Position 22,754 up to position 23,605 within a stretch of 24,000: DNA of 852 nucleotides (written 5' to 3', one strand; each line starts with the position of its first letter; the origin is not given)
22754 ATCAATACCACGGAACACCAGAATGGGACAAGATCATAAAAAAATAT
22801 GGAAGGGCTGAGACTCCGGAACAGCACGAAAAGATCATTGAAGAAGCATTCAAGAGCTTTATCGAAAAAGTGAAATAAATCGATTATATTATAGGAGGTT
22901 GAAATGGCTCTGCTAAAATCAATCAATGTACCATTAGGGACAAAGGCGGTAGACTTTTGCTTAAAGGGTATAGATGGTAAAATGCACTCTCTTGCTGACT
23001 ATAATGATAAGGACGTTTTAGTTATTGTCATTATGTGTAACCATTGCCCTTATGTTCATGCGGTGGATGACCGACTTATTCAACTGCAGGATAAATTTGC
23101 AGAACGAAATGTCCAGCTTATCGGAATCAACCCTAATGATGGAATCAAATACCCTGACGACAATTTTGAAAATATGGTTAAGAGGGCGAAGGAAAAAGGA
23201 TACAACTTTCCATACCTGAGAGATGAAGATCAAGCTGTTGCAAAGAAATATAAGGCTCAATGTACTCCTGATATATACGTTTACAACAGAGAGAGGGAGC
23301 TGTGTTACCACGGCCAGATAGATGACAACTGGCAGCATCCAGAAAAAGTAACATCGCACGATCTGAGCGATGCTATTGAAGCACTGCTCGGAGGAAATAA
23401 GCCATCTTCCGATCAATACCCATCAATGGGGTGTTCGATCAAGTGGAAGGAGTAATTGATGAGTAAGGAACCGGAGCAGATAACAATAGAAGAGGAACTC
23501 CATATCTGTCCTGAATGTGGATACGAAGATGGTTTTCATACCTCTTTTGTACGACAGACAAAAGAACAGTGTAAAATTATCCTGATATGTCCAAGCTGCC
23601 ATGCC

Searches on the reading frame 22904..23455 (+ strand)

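Call 4: search_protein_families(library=pfam, proteins=[window:22904-23455:+], max_evalue=0.001)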
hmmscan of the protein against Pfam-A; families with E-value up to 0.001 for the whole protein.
window:22904-23455:+ (183 aa): 3 families
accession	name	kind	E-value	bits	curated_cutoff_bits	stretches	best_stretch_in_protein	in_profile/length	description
PF00578.27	AhpC-TSA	-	2.1e-19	70.1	26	1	12-133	2-121/124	AhpC/TSA family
PF08534.16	Redoxin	-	1.7e-14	54.3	26.6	1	12-144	3-139/148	Redoxin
PF13905.12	Thioredoxin_8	-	2.3e-07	31.5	27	1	37-131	2-92/94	Thioredoxin-like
